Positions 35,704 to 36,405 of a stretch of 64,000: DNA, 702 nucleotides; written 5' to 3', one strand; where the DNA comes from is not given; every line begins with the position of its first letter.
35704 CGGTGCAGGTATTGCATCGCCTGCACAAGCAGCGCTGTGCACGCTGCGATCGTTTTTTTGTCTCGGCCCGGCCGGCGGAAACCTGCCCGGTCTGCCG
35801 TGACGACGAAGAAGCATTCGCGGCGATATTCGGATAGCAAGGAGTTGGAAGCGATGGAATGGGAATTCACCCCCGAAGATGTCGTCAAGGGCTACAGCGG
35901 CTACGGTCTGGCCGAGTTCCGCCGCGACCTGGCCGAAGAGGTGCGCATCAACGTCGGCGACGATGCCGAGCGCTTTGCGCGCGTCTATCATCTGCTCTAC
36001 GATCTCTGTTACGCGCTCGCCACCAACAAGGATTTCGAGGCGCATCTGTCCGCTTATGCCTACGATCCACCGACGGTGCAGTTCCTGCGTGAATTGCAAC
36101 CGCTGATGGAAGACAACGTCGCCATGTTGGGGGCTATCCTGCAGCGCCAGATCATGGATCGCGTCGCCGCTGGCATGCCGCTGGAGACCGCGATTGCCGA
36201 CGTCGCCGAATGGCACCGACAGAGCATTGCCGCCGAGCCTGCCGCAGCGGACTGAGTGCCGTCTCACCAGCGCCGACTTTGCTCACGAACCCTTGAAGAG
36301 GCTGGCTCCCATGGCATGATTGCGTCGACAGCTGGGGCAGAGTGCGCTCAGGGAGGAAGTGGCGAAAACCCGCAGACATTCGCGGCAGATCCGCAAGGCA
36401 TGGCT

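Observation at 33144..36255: Five-gene accessory tail of operon 1 with no counterpart in standard molybdoenzyme operons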

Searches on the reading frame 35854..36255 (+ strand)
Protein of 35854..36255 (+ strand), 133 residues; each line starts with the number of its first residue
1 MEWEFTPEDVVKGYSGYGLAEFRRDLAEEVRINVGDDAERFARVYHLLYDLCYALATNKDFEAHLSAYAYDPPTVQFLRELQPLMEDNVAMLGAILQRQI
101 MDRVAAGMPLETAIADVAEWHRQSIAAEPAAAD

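Call 3: search_protein_families(library=pfam, proteins=[window:35854-36255:+], max_evalue=0.1)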
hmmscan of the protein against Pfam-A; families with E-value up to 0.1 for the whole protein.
window:35854-36255:+ (133 aa): 0 families

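Call 4: search_protein_families(library=ncbifam, proteins=[window:35854-36255:+], max_evalue=0.1)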
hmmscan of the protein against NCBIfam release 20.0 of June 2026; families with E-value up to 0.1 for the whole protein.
window:35854-36255:+ (133 aa): 1 family
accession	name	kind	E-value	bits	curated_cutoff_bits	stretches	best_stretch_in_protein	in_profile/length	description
NF038403.1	perm_prefix_1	domain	0.033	14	30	0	96-115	23-42/59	permease prefix domain 1-containing protein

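Call 14: find_homologous_proteins(query=window:35854-36255:+, max_evalue=0.001)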
Query window:35854-36255:+ (133 aa): 519 proteins with E <= 0.001 among 541 candidates; the best 120 are listed.
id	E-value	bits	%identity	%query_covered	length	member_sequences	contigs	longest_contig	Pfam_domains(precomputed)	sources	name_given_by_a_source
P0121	1.5e-82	292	100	100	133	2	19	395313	-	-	-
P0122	2.9e-69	249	84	100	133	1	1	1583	-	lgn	-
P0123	4.2e-69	249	84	98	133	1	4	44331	-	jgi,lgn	jgi:hypothetical protein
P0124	2.3e-68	246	83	99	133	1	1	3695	-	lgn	-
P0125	1.7e-66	240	85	95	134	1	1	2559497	-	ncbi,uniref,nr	ncbi:hypothetical protein [Sulfuricystis multivorans]|uniref:hypothetical protein n=1 Tax=Sulfuricys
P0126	3.0e-66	240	85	94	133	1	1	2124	-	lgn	-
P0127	4.8e-66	239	82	99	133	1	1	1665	-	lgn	-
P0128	1.9e-65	237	83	95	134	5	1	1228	-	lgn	-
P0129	2.9e-65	236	84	95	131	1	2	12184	-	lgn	-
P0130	3.1e-65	236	84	96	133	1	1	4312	-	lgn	-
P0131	8.8e-65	235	80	98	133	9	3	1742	-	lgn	-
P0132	1.1e-64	234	77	99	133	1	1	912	-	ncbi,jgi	jgi:hypothetical protein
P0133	1.2e-64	234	83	96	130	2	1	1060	-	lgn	-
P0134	2.8e-64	233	83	95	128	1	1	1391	-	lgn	-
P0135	4.8e-64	232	80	98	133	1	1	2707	-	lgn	-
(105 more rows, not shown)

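Call 40: predict_structure(alignment_id=A3)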
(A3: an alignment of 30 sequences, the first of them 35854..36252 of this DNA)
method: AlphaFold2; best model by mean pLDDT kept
length: 133 residues; sequences in the alignment: 30
mean_pLDDT: 91.2   pTM: 0.84
mean pLDDT of the five models: 91.2, 89.4, 89.1, 88.4, 87.6
residues with pLDDT >= 90: 111; 70-90: 15; 50-70: 4; < 50: 3
segments of 3 or more residues with pLDDT < 50: 131-133
pLDDT, mean of each block of 10 residues (from residue 1): 89 94 94 90 93 92 92 94 94 97 98 97 78 38
secondary structure, 60 per line:
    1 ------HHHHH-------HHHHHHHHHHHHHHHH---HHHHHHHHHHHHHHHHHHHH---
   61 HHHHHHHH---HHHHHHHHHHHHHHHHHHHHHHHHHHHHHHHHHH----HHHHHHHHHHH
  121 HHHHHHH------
elements in order: H7-11 H19-34 H38-57 H61-68 H72-105 H110-127

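Call 45: fold_search(model_id=the predicted structure, library=pdb)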
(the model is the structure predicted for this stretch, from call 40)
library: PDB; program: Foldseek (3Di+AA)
matches with E <= 10: 39; with E <= 0.001: 0
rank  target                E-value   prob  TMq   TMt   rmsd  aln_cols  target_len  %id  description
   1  9k80_A                2.5e+00  0.13  0.26  0.15  15.5       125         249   17  Cryo-EM structure of designed zinc-induced filament Fiber-n6-Zn1-HEHE-5 (released 2025-10-29)
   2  1x5b_MODEL_1_A        3.7e+00  0.02  0.15  0.13  15.5       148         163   16  The solution structure of the VHS domain of human Signal transducing adaptor molecule 2 (released 2005-11-15)
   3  3os9_D                3.9e+00  0.07  0.26  0.18  14.9       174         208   11  Estrogen Receptor (released 2010-11-10)
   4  7msa_C                5.1e+00  0.06  0.27  0.17  16.7       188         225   13  GDC-9545 in complex with estrogen receptor alpha (released 2021-06-02)
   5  7xgg_F                5.4e+00  0.06  0.23  0.21  16.4       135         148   10  Crystal structure of BCL-xL in complex with computationally designed inhibitor protein (released 2022-07-20)
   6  5v4l_B                5.7e+00  0.05  0.22  0.10  12.3       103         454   13  Cryptococcus neoformans adenylosuccinate lyase (released 2017-06-07)
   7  5v4l_A                5.7e+00  0.04  0.20  0.10  12.3       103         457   14  Cryptococcus neoformans adenylosuccinate lyase (released 2017-06-07)
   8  9k82_A                6.0e+00  0.08  0.26  0.20  12.2       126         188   17  Cryo-EM structure of designed zinc-induced filament Fiber-n5-Zn1-HEHE-917 (released 2025-10-29)
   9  3on4_B                6.0e+00  0.08  0.25  0.18  14.5       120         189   11  Crystal structure of TetR transcriptional regulator from Legionella pneumophila (released 2010-09-22)
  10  6ep3_A                6.0e+00  0.03  0.19  0.14  13.3       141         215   14  Lar controls the expression of the Listeria monocytogenes agr system and mediates virulence. (released 2018-07-25)
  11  6ep3_B                6.3e+00  0.04  0.19  0.13  13.5       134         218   13  Lar controls the expression of the Listeria monocytogenes agr system and mediates virulence. (released 2018-07-25)
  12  4e69_B                6.6e+00  0.30  0.23  0.11   5.1        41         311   36  Crystal structure of a sugar kinase (target EFI-502132) from Oceanicola granulosus, unliganded structure (released 2012-04-18)
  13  1ere_A                7.0e+00  0.06  0.28  0.17  14.4       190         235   12  HUMAN ESTROGEN RECEPTOR LIGAND-BINDING DOMAIN IN COMPLEX WITH 17BETA-ESTRADIOL (released 1998-09-16)
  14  3osa_D                7.0e+00  0.05  0.26  0.17  13.6       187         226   12  Estrogen Receptor (released 2010-11-10)
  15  2uve_B                7.4e+00  0.57  0.16  0.04   0.5        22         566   27  Structure of Yersinia enterocolitica Family 28 Exopolygalacturonase (released 2007-05-08)
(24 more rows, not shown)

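Call 72: search_protein_representatives(alignment_id=A3)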
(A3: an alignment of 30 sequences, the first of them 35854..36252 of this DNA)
Query: 30 sequences, 133 profile positions. Proteins with E-value up to 0.001 (for the whole library): 88; up to 1e-10: 33; up to 1e-30: 5. The best 88 are listed.
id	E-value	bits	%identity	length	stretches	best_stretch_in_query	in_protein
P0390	1.0e-47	177.9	-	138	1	1-126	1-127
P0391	3.3e-44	166.6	-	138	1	1-126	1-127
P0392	4.0e-38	146.9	-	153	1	1-101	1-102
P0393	5.0e-34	133.6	-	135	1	1-124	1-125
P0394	1.3e-32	129.1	-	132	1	1-119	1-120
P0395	1.9e-30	122.0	-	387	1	1-123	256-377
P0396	2.8e-30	121.5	-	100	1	54-126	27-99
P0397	5.7e-30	120.5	-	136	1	1-129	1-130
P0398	9.0e-30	119.8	-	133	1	1-127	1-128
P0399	1.0e-28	116.4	-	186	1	1-81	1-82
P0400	8.9e-28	113.4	-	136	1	1-119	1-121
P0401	2.0e-27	112.2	-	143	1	1-130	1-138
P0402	2.0e-25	105.8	-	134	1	1-128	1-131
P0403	1.7e-24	102.8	-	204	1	30-119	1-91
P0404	8.2e-24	100.5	-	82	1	67-130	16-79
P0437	4.3e-08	49.7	-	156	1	1-108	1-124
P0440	2.0e-07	47.5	-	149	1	1-131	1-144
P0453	7.7e-06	42.4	-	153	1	6-125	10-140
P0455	8.0e-06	42.3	-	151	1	1-123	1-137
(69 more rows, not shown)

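Call 73: find_encoding_contigs(protein=P0440, flank=8000, max_places=3)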
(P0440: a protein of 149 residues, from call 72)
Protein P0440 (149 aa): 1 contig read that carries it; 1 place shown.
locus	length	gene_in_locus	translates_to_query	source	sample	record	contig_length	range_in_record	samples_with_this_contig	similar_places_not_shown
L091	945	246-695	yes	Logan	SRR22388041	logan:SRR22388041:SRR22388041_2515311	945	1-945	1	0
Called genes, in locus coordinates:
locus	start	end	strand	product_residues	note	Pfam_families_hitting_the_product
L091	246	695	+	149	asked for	-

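Call 74: find_encoding_contigs(protein=P0395, flank=8000, max_places=3)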
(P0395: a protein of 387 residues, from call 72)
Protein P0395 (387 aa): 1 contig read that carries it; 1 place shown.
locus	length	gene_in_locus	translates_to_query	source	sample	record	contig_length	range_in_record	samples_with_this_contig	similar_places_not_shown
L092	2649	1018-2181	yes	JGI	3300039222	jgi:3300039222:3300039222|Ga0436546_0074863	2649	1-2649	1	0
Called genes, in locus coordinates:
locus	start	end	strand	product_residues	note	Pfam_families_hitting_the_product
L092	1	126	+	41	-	?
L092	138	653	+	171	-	-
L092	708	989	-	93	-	-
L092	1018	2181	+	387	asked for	PF00037:Fer4 (faint), PF12838:Fer4_7 (weak), PF13187:Fer4_9 (weak), PF14697:Fer4_21 (weak)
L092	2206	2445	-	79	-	PF13192:Thioredoxin_3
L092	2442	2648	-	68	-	?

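Call 76: find_encoding_contigs(protein=P0455, flank=10000, max_places=3)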
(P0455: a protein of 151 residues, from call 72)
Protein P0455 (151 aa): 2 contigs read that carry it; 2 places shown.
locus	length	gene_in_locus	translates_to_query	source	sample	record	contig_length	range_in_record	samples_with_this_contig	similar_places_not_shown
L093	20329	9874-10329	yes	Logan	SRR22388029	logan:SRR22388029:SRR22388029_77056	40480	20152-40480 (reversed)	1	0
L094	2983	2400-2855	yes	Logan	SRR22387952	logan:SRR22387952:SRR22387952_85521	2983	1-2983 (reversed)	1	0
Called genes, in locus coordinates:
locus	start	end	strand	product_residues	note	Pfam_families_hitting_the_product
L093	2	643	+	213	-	?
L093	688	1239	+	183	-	PF01814:Hemerythrin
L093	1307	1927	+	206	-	PF20046:DUF6448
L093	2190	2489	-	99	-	-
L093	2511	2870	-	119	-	PF00924:MS_channel_2nd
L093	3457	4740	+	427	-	PF01075:Glyco_transf_9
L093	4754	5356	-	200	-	PF06695:Sm_multidrug_ex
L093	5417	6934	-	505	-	PF00884:Sulfatase, PF01663:Phosphodiest, PF02995:DUF229 (weak), PF16347:SGSH_C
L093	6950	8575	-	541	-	PF00140:Sigma70_r1_2, PF04542:Sigma70_r2, PF04539:Sigma70_r3, PF08281:Sigma70_r4_2 (faint), PF04545:Sigma70_r4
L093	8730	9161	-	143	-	PF00254:FKBP_C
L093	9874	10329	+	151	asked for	-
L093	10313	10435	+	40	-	-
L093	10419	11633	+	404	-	PF21269:TreT_GT1, PF00534:Glycos_transf_1, PF13692:Glyco_trans_1_4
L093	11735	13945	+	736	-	PF00982:Glyco_transf_20, PF02358:Trehalose_PPase, PF08282:Hydrolase_3 (faint)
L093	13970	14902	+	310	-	PF00491:Arginase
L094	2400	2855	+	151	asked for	-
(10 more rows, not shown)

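Call 77: find_encoding_contigs(protein=P0437, flank=10000, max_places=3)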
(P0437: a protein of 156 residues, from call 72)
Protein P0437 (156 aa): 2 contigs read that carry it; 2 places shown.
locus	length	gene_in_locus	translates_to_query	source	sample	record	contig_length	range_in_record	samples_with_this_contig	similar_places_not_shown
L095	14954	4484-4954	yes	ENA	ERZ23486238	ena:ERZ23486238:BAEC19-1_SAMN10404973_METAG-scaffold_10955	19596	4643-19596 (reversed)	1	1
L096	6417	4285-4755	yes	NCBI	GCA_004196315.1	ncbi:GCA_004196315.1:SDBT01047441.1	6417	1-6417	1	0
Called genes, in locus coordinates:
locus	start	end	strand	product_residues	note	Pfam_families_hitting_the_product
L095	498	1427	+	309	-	PF00589:Phage_integrase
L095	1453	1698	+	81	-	PF13411:MerR_1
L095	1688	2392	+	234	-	-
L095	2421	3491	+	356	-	PF02661:Fic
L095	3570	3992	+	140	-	-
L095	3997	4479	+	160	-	-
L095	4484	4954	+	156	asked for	-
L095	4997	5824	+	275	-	-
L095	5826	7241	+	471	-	-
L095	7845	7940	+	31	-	-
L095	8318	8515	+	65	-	-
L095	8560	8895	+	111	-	-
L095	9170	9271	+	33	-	-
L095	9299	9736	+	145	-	PF03142:Chitin_synth_2 (weak)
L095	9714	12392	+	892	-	PF01522:Polysacc_deac_1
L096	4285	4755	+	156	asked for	-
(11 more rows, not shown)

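Call 78: find_encoding_contigs(protein=P0453, flank=10000, max_places=3)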
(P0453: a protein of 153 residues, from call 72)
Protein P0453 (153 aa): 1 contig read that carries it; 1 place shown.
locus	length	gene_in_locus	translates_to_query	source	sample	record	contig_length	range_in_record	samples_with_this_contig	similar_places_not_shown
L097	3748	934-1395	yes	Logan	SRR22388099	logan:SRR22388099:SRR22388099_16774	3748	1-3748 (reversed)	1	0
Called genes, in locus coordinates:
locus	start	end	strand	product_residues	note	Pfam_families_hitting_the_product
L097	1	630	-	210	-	?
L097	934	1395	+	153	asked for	-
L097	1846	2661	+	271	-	-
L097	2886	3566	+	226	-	PF14337:Abi_alpha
